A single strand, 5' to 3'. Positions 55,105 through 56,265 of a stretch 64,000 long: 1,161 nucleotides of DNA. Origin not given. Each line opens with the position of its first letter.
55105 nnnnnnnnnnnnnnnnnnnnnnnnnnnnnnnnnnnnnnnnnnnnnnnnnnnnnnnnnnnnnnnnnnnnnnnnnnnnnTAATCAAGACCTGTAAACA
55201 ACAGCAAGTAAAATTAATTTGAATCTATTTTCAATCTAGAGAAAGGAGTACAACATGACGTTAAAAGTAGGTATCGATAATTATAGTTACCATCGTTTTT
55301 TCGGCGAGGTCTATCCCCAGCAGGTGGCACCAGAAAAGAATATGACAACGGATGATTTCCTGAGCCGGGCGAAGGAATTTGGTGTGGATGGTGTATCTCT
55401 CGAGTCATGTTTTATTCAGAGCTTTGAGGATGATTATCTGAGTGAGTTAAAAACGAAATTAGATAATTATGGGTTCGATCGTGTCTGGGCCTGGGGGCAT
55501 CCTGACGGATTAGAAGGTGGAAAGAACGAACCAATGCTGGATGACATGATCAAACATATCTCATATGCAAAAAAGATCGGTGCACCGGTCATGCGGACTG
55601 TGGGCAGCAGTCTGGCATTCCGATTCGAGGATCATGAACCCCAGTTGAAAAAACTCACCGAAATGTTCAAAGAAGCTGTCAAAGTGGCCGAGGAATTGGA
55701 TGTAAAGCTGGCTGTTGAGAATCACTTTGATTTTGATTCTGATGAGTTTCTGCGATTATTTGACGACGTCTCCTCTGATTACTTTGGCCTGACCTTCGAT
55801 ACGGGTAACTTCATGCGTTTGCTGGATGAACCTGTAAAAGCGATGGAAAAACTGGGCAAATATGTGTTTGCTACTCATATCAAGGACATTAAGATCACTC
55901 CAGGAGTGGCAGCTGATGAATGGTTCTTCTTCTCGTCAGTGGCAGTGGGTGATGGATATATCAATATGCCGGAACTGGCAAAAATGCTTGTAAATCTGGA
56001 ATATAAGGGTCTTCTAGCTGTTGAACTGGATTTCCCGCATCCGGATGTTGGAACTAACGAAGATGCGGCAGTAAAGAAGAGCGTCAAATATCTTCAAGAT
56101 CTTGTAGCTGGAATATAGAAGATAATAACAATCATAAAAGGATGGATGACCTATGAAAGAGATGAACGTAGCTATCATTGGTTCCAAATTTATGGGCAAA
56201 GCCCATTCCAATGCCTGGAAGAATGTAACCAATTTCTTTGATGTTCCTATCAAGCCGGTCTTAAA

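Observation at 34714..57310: Duplicated module of 'TIM-barrel + Gfo/Idh/MocA' genes inside one sugar locus, reminiscent of 3-keto-glycoside / C-glycoside / levoglucosan-type oxidative chemistry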

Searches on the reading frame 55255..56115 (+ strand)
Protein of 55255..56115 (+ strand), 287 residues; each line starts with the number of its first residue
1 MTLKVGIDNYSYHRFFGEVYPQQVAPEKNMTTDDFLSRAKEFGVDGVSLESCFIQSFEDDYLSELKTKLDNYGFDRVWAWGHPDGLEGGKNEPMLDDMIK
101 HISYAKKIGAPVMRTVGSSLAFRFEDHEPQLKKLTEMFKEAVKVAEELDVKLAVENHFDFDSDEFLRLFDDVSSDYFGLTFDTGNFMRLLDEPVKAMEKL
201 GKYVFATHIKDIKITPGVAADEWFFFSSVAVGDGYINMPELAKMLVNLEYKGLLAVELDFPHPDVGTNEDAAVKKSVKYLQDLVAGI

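Call 8: search_protein_families(library=pfam, proteins=[window:55255-56115:+])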
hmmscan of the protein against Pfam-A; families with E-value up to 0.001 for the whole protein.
window:55255-56115:+ (287 aa): 2 families
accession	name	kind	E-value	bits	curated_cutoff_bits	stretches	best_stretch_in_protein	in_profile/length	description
PF01261.30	AP_endonuc_2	-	1.4e-30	107.3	31.1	1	37-282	2-248/249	Xylose isomerase-like TIM barrel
PF03786.19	UxuA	-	5.4e-06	25.9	23.7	1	131-254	181-314/352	D-mannonate dehydratase (UxuA)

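Call 9: search_protein_families(library=ncbifam, proteins=[window:55255-56115:+], max_evalue=0.01)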
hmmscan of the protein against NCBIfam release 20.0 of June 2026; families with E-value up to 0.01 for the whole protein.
window:55255-56115:+ (287 aa): 6 families
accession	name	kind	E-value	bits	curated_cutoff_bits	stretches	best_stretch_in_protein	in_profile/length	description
TIGR04379.1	myo_inos_iolE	equivalog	1.3e-11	44.6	290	1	29-259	22-267/290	myo-inosose-2 dehydratase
NF009689.0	PRK13210.1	subfamily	2.1e-11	43.6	200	1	96-283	95-278/286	L-ribulose-5-phosphate 3-epimerase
NF009688.0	PRK13209.1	subfamily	4.5e-09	35.7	317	1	98-279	101-272/286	L-ribulose-5-phosphate 3-epimerase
TIGR00542.1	hxl6Piso_put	equivalog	1.6e-06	27.6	272.15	1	96-258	94-249/279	L-ribulose-5-phosphate 3-epimerase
NF041099.2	keto_glucon_epim_IolO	equivalog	0.00052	19.4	300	1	96-284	93-268/269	5-keto-L-gluconate epimerase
NF003027.0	PRK03906.1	subfamily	0.0025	16.8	191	0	133-253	211-337/385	mannonate dehydratase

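Call 11: search_solved_structures(query=window:55255-56115:+, max_evalue=0.001, show_alignments=1)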
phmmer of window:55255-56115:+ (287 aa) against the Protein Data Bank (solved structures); distinct sequences matched with E-value up to 0.001: 3.
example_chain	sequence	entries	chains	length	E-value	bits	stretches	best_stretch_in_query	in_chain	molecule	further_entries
3tva_A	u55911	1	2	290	2.3e-10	44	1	103-272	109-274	Xylose isomerase domain protein TIM barrel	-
8z1i_A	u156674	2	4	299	3.9e-09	40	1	102-259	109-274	Art22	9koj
3lmz_A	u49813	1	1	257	0.00076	22.6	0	177-277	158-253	Putative sugar isomerase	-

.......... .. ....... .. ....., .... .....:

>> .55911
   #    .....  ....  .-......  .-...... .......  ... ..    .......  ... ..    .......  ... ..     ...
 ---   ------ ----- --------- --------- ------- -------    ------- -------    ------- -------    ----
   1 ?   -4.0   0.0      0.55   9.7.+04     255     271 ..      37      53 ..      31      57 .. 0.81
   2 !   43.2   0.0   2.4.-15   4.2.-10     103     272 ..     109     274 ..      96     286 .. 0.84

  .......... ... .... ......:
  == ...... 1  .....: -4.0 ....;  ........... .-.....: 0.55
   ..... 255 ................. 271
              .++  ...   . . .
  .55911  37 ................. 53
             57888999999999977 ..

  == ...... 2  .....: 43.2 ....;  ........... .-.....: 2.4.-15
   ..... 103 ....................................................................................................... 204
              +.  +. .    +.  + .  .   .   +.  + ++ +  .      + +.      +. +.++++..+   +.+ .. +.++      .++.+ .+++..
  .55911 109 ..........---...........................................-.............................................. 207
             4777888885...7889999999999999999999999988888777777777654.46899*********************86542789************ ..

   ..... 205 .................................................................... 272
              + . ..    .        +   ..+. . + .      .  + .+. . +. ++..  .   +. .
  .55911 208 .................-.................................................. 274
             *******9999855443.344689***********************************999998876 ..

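Call 13: find_related_loci(query=window:55255-56115:+, collection=genome_contigs, flank=8000)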
Query window:55255-56115:+ (287 aa) in genome_contigs; peptide patterns used: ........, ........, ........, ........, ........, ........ (x = any residue, [..] = any of these).
120 stretches matched a pattern; 59 encode a relative of the query (tblastn E <= 1e-3); 58 distinct loci.
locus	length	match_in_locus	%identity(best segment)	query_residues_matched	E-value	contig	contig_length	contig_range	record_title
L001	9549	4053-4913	90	1-287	2e-176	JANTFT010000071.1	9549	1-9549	MAG: Anaerolineales bacterium isolate bin10015 c_000000008132, whole genome shotgun sequence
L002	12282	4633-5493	88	1-287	1e-172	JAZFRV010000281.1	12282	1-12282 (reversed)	MAG: Anaerolineales bacterium isolate BS1bin.19 BS1bin.19_281, whole genome shotgun sequence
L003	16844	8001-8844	94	1-281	5e-168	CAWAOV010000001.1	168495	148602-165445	MAG: uncultured Chloroflexia bacterium isolate MFD03804.bin.2.113 genome assembly, contig: contig_14878, whole genome sh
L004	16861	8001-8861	84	1-287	1e-164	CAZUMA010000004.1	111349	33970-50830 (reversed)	MAG TPA_asm: uncultured Anaerolineales bacterium isolate SRP332253_co2_238 genome assembly, contig: NODE_106_length_1113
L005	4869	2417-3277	83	1-287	8e-167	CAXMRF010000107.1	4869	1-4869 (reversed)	MAG: uncultured Nitrosomonadaceae bacterium isolate 10C-St20-MC-01_bin.10.strict genome assembly, contig: NODE_107_lengt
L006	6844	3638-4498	79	1-287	1e-154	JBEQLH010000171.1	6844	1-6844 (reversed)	MAG: Anaerolineales bacterium isolate Y22TTR21b10o NODE_1732_length_6844_cov_6.800854, whole genome shotgun sequence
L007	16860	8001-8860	91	1-287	2e-153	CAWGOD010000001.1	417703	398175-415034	MAG: uncultured Chloroflexia bacterium isolate MFD03804.bin.3.292 genome assembly, contig: contig_14877, whole genome sh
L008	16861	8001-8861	77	1-287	9e-153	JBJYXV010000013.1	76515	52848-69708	MAG: Anaerolineales bacterium isolate S5_7_050615r2r1_1 S5_7_050615r2r1_1_000000000013, whole genome shotgun sequence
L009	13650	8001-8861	78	1-287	8e-152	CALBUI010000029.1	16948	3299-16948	MAG: uncultured Anaerolineales bacterium isolate N4_Bin_METABAT__171_1 genome assembly, contig: c_000006109012, whole ge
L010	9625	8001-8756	88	36-287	2e-149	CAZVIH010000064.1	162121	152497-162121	MAG TPA_asm: uncultured Anaerolineales bacterium isolate SRP185410_co1_397 genome assembly, contig: k141_2235930, whole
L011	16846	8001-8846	75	4-285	2e-144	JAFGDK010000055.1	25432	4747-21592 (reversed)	MAG: Anaerolineales bacterium isolate Zod_Metabat.1173 k87_3907870, whole genome shotgun sequence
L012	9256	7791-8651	85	1-287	3e-169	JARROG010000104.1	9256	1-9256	MAG: Anaerolineales bacterium isolate Spart_144_MAG scaffold_1183, whole genome shotgun sequence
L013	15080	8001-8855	60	3-287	3e-119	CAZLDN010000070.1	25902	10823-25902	MAG TPA_asm: uncultured Candidatus Solibacter sp. isolate ERP113451_co1_169 genome assembly, contig: NODE_2139_length_25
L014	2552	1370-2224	60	3-287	1e-124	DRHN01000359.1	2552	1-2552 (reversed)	MAG TPA_asm: Spirochaetes bacterium isolate HyVt-370 HyVt-370_k145_641275, whole genome shotgun sequence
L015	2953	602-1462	59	1-287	9e-122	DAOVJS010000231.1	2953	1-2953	MAG TPA_asm: Spirochaetota bacterium isolate CSMAG_1399 CSMAG_1399_k141_595558_length_2953_cov_14.0000, whole genome sho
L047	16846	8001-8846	40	3-285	9e-65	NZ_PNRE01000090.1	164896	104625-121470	Halomonas heilongjiangensis strain DSM 26881 1230, whole genome shotgun sequence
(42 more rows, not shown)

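Call 32: find_homologous_proteins(query=window:55255-56115:+, max_evalue=1e-20)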
Query window:55255-56115:+ (287 aa): 4010 proteins with E <= 1e-20 among 4788 candidates; the best 120 are listed.
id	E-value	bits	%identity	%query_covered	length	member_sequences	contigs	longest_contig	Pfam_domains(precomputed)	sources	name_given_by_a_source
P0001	4.3e-172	590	90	100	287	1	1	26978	PF01261.31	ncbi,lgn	-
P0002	7.0e-171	586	90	100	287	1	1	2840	PF03786.20,PF01261.31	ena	-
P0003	1.0e-170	585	88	100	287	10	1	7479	PF01261.31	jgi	jgi:sugar phosphate isomerase/epimerase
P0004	7.4e-170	582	89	100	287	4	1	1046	PF01261.31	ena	-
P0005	1.6e-169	581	88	100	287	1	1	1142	PF01261.31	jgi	jgi:sugar phosphate isomerase/epimerase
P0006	2.7e-169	580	88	100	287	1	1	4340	PF01261.31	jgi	jgi:sugar phosphate isomerase/epimerase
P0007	3.9e-169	580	89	100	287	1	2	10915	PF01261.31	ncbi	ncbi:MAG: sugar phosphate isomerase/epimerase family protein [Anaerolineales bacterium]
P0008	2.0e-168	577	87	100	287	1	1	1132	PF01261.31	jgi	jgi:sugar phosphate isomerase/epimerase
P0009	2.2e-168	577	88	100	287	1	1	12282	PF01261.31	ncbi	ncbi:MAG: sugar phosphate isomerase/epimerase family protein [Anaerolineales bacterium]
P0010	4.6e-168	576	90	100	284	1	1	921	PF01261.31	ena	-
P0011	1.1e-167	575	86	100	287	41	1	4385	PF01261.31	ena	-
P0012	1.2e-167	575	88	100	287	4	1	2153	PF01261.31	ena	-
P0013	2.7e-167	574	86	100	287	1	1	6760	PF03786.20,PF01261.31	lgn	-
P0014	7.8e-167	572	87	100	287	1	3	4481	PF01261.31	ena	-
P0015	1.3e-165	568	87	100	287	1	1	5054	PF01261.31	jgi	jgi:sugar phosphate isomerase/epimerase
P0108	1.5e-122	427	66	100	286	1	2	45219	PF01261.31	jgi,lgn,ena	jgi:sugar phosphate isomerase/epimerase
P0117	4.0e-117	409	62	99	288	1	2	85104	PF01261.31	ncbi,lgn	-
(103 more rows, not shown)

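Call 33: find_encoding_contigs(protein=P0117, flank=10000, max_places=2)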
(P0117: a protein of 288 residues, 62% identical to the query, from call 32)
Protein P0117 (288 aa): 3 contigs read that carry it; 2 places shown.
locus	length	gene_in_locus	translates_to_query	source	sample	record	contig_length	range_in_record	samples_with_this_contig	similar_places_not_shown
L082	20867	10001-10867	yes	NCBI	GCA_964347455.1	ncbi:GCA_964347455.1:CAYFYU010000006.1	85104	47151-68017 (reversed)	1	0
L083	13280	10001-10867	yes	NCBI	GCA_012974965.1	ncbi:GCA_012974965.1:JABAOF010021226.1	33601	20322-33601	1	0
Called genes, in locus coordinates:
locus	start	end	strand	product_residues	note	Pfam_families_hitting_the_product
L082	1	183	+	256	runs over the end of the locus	PF01503:PRA-PH (faint), PF03819:MazG, PF12643:MazG-like (faint), PF03819:MazG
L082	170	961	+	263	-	PF01171:ATP_bind_3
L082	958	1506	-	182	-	PF01661:Macro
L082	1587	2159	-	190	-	PF01844:HNH, PF13395:HNH_4 (faint), PF14279:HNH_5 (faint)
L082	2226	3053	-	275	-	PF00106:adh_short, PF02737:3HCDH_N (weak), PF08659:KR, PF13561:adh_short_C2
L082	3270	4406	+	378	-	PF07238:PilZ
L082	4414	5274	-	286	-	PF01418:HTH_6, PF13580:SIS_2 (faint), PF01380:SIS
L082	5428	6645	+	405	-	PF01408:GFO_IDH_MocA, PF02894:GFO_IDH_MocA_C, PF22725:GFO_IDH_MocA_C3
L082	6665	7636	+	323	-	PF01261:AP_endonuc_2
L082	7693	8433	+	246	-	PF01791:DeoC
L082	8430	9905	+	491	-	PF00370:FGGY_N, PF02782:FGGY_C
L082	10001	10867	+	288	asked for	PF01261:AP_endonuc_2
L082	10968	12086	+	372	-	PF01408:GFO_IDH_MocA, PF22725:GFO_IDH_MocA_C3, PF02894:GFO_IDH_MocA_C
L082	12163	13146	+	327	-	PF02653:BPD_transp_2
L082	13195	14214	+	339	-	PF13407:Peripla_BP_4, PF00532:Peripla_BP_1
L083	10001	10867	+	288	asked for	PF01261:AP_endonuc_2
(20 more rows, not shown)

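Call 34: find_encoding_contigs(protein=P0108, flank=10000, max_places=2)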
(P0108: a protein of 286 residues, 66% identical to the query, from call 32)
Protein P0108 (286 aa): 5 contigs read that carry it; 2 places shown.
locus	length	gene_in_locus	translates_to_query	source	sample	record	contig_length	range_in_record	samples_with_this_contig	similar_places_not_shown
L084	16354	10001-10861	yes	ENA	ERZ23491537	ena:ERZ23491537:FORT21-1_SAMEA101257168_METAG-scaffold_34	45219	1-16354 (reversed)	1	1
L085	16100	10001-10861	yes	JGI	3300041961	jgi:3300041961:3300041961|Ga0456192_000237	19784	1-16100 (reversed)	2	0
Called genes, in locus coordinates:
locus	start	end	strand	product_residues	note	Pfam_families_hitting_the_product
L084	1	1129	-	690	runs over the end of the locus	PF00111:Fer2, PF17650:RACo_linker, PF17651:Raco_middle, PF14574:RACo_C_ter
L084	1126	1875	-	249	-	PF00392:GntR, PF13545:HTH_Crp_2 (weak), PF08220:HTH_DeoR (weak), PF13412:HTH_24 (weak), PF08279:HTH_11 (weak), PF14502:HTH_41 (weak), PF07702:UTRA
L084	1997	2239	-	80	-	-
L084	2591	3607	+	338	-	PF00356:LacI, PF00532:Peripla_BP_1, PF13407:Peripla_BP_4, PF13377:Peripla_BP_3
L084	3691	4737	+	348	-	PF01208:URO-D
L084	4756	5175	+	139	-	-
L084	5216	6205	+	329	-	PF02653:BPD_transp_2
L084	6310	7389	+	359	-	PF00532:Peripla_BP_1 (weak), PF13407:Peripla_BP_4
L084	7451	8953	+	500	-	PF00005:ABC_tran, PF13304:AAA_21 (faint), PF00005:ABC_tran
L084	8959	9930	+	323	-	PF02653:BPD_transp_2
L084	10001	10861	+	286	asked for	PF01261:AP_endonuc_2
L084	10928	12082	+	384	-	PF01408:GFO_IDH_MocA, PF02894:GFO_IDH_MocA_C, PF22725:GFO_IDH_MocA_C3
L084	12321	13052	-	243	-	PF13489:Methyltransf_23 (faint), PF13847:Methyltransf_31 (weak), PF08241:Methyltransf_11, PF08242:Methyltransf_12 (weak), PF13649:Methyltransf_25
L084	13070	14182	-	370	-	PF00155:Aminotran_1_2, PF00266:Aminotran_5 (weak), PF04864:Alliinase_C (weak)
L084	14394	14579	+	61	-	-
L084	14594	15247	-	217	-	PF00702:Hydrolase, PF12710:HAD (weak), PF13419:HAD_2, PF13242:Hydrolase_like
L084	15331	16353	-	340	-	?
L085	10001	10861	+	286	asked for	PF01261:AP_endonuc_2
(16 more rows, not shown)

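Call 42: search_solved_structures(query=A1, max_evalue=0.01, show_alignments=0)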
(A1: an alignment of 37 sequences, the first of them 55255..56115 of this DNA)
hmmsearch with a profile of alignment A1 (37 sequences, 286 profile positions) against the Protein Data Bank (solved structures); distinct sequences matched with E-value up to 0.01: 25.
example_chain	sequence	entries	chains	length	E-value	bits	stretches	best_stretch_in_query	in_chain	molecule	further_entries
3tva_A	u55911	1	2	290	1.2e-16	64.2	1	95-271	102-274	Xylose isomerase domain protein TIM barrel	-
8z1i_A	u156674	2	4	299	1.7e-16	63.7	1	28-258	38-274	Art22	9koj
4kw2_A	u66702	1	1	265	1.6e-12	50.6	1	137-280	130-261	Uncharacterized protein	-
4ovx_A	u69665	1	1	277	3.9e-10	42.8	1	29-210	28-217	Xylose isomerase domain protein TIM barrel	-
3cqh_A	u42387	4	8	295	7.8e-10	41.8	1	93-259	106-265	L-ribulose-5-phosphate 3-epimerase ulaE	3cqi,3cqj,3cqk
3wqo_A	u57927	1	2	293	1.1e-09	41.3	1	128-268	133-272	Uncharacterized protein MJ1311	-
3lmz_A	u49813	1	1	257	1.8e-08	37.3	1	173-259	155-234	Putative sugar isomerase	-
9zmu_A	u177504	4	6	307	2.1e-08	37.1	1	23-265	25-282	Iole protein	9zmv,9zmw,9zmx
3p6l_A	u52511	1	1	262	5.1e-08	35.9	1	142-265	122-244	Sugar phosphate isomerase/epimerase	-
9m3b_A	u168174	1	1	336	2.6e-07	33.6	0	138-186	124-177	P581a DgpC1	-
5tnv_A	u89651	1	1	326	2.9e-07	33.4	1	136-256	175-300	AP endonuclease, family protein 2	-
7erm_A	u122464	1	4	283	6.6e-06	28.9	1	88-183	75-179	D-tagatose 3-epimerase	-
7ern_A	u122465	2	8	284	6.7e-06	28.9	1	88-183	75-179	D-tagatose 3-epimerase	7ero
3cny_A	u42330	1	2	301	1.3e-05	28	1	127-268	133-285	Inositol catabolism protein IolE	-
3ju2_A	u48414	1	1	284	1.5e-05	27.8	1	90-282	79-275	uncharacterized protein SMc04130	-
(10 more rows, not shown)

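Call 50: predict_structure(alignment_id=A1)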
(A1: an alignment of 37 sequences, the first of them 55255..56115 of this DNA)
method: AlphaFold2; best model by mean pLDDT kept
length: 287 residues; sequences in the alignment: 37
mean_pLDDT: 96.0   pTM: 0.92
mean pLDDT of the five models: 96.0, 95.9, 95.4, 94.9, 94.7
residues with pLDDT >= 90: 271; 70-90: 15; 50-70: 1; < 50: 0
segments of 3 or more residues with pLDDT < 50: none
pLDDT, mean of each block of 10 residues (from residue 1): 93 96 93 98 98 97 98 98 90 96 98 95 91 97 98 93 96 98 95 97 98 94 93 98 97 96 93 98 97
secondary structure, 60 per line:
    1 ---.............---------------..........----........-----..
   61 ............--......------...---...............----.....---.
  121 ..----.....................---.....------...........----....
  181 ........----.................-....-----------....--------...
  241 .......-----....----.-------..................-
elements in order: E4-8 H9-16 H32-41 E46-50 H59-72 E75-80 H93-107 E112-116 H127-147 E151-155 H162-172 E177-182 H183-188 H193-203 E204-209 E211-214 E226-229 H238-247 E253-256 H269-286

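Call 55: fold_search(model_id=the predicted structure, library=pdb)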
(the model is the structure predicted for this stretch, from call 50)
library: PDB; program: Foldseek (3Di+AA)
matches with E <= 10: 1868; with E <= 0.001: 366
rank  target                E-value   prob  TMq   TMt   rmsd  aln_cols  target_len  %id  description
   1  3tva_A                1.7e-14  1.00  0.76  0.77   4.5       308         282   17  Crystal Structure of Xylose isomerase domain protein from Planctomyces limnophilus (released 2011-10-05)
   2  3tva_B                2.0e-14  1.00  0.75  0.77   4.5       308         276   18  Crystal Structure of Xylose isomerase domain protein from Planctomyces limnophilus (released 2011-10-05)
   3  2zds_A                5.2e-14  1.00  0.73  0.66   4.7       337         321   15  Crystal Structure of SCO6571 from Streptomyces coelicolor A3(2) (released 2008-12-02)
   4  8z1i_B                1.0e-13  1.00  0.78  0.82   3.2       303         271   20  Crystal structure of the isomerase Art22 with ethylene glycol (released 2025-04-16)
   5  8ro4_C                1.3e-13  1.00  0.75  0.65   4.7       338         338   15  The crystal structure of 2-hydroxy-3-keto-glucal hydratase AtHYD from A. tumefaciens (released 2024-08-07)
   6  2zds_B                1.3e-13  1.00  0.73  0.66   4.6       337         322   16  Crystal Structure of SCO6571 from Streptomyces coelicolor A3(2) (released 2008-12-02)
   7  9koj_A                1.8e-13  1.00  0.79  0.81   3.5       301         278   20  Crystal structure of the isomerase Art22 (released 2025-07-30)
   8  8z1i_A                2.4e-13  1.00  0.79  0.82   3.0       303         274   20  Crystal structure of the isomerase Art22 with ethylene glycol (released 2025-04-16)
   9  8ro4_A                5.6e-13  1.00  0.75  0.64   4.7       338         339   14  The crystal structure of 2-hydroxy-3-keto-glucal hydratase AtHYD from A. tumefaciens (released 2024-08-07)
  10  3wqo_B                7.0e-13  1.00  0.70  0.75   4.8       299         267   15  Crystal structure of D-tagatose 3-epimerase-like protein (released 2014-07-09)
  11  8yec_C                8.7e-13  1.00  0.71  0.69   4.7       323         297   12  Crystal structure of L-ribulose 3-epimerase in complex with D-allulose (released 2025-02-12)
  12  3wqo_A                9.7e-13  1.00  0.75  0.79   3.5       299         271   17  Crystal structure of D-tagatose 3-epimerase-like protein (released 2014-07-09)
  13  4pgl_B                9.7e-13  1.00  0.75  0.74   4.5       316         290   16  Crystal structure of engineered D-tagatose 3-epimerase PcDTE-ILS6 (released 2014-10-22)
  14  8yec_A                1.1e-12  1.00  0.71  0.69   4.7       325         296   12  Crystal structure of L-ribulose 3-epimerase in complex with D-allulose (released 2025-02-12)
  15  4pfh_B                1.2e-12  1.00  0.75  0.74   4.5       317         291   16  Crystal structure of engineered D-tagatose 3-epimerase PcDTE-IDF8 (released 2014-10-22)
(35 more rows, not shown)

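Call 79: search_protein_families(library=pfam, proteins=[L084:4756-5172:+], max_evalue=0.01)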
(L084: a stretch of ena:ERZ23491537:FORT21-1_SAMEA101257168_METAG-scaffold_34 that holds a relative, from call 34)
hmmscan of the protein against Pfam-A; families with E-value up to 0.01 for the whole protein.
L084:4756-5172:+ (139 aa): 1 family
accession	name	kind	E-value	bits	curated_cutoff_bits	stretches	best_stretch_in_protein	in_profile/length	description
PF04115.18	Ureidogly_lyase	-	0.00029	20.9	23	1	45-116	71-147/162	Ureidoglycolate lyase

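Call 87: search_protein_families(library=pfam, proteins=[L047:3011-4795:-, L047:4784-5743:+, L047:5842-6723:+, L047:6803-8011:-, L047:7037-7930:+, L047:8852-9922:+, L047:9947-11806:+, L047:11920-12705:-, L047:12733-13560:-, L047:13579-15453:-], max_evalue=0.00001)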
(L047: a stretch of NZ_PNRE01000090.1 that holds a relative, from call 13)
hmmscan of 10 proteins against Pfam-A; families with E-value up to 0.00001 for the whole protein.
L047:3011-4795:- (594 aa): 7 families
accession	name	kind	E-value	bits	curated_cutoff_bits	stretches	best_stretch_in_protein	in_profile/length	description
PF00890.30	FAD_binding_2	-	1.1e-97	328.3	20.4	1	14-551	1-414/414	FAD binding domain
PF01266.30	DAO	-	3.7e-17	63.3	27.9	1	14-284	1-217/353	FAD dependent oxidoreductase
PF12831.13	FAD_oxidored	-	5.2e-11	42.9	27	1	14-70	1-56/416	FAD dependent oxidoreductase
PF13450.12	NAD_binding_8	-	8.2e-08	32.9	21.9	1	17-51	1-35/68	NAD(P)-binding Rossmann-like domain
PF07992.20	Pyr_redox_2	-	9.1e-07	29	26.1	1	14-58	2-47/291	Pyridine nucleotide-disulphide oxidoreductase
PF03486.20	HI0933_like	-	2.2e-06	27.7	50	1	14-56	2-44/244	HI0933-like protein Rossmann domain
PF01946.23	Thi4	-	5.2e-06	26.3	26.2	1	12-58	17-63/235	Thi4 family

L047:4784-5743:+ (320 aa): 0 families

L047:5842-6723:+ (294 aa): 3 families
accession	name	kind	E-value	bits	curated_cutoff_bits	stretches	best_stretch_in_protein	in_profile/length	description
PF12833.13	HTH_18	-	1.7e-23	83.1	33.6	1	213-292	1-80/80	Helix-turn-helix domain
PF00165.29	HTH_AraC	-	1.5e-09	38.2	26.6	1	255-291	7-42/42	Bacterial regulatory helix-turn-helix proteins, AraC family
PF02311.25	AraC_binding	-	2e-08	34.5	21.1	1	30-149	3-116/135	AraC-like ligand binding domain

L047:6803-8011:- (402 aa): 1 family
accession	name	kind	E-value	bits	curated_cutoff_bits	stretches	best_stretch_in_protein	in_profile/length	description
PF03401.19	TctC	-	6.1e-36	124.8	27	1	113-353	2-239/274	Tripartite tricarboxylate transporter family receptor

L047:7037-7930:+ (298 aa): 0 families

L047:8852-9922:+ (357 aa): 3 families
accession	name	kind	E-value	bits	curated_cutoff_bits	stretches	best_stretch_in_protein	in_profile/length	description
PF22725.1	GFO_IDH_MocA_C3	-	6e-23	81.6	27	1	141-244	3-109/124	GFO/IDH/MocA C-terminal domain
PF01408.29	GFO_IDH_MocA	-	1.6e-22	80.8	24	1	16-131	1-120/120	Oxidoreductase family, NAD-binding Rossmann fold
PF02894.22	GFO_IDH_MocA_C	-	6.4e-20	72.3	22.9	1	143-350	1-214/218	Oxidoreductase family, C-terminal alpha/beta domain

L047:9947-11806:+ (620 aa): 3 families
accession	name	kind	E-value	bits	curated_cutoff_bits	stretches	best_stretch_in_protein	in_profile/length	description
PF00890.30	FAD_binding_2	-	6.9e-81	273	20.4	1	52-589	1-414/414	FAD binding domain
PF12831.13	FAD_oxidored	-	1.5e-08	34.8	27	1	52-125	1-70/416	FAD dependent oxidoreductase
PF01266.30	DAO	-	1.5e-06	28.5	27.9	0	52-328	1-223/353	FAD dependent oxidoreductase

L047:11920-12705:- (261 aa): 4 families
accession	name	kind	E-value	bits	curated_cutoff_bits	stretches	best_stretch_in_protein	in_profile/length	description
PF13561.12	adh_short_C2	-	6.1e-58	196.6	27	1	6-246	1-235/236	Enoyl-(Acyl carrier protein) reductase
PF00106.31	adh_short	-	1.5e-47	162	26.6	1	2-197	3-192/195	short chain dehydrogenase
PF08659.16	KR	-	1.9e-17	64.2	22.6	1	2-187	3-178/180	KR domain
PF23441.1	SDR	-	2.2e-06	27.7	27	1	2-245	10-254/258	SDR-like rossmann domain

L047:12733-13560:- (275 aa): 1 family
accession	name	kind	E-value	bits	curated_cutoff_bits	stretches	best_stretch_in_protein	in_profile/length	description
PF01261.30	AP_endonuc_2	-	1.3e-12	48.4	31.1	1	21-263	2-248/249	Xylose isomerase-like TIM barrel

L047:13579-15453:- (624 aa): 3 families
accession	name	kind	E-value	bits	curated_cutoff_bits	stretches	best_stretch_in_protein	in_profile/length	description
PF00890.30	FAD_binding_2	-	2e-105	353.8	20.4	1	49-587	1-414/414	FAD binding domain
PF01266.30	DAO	-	5.4e-13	49.6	27.9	1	49-314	1-207/353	FAD dependent oxidoreductase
PF12831.13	FAD_oxidored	-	5e-08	33.1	27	1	49-90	1-42/416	FAD dependent oxidoreductase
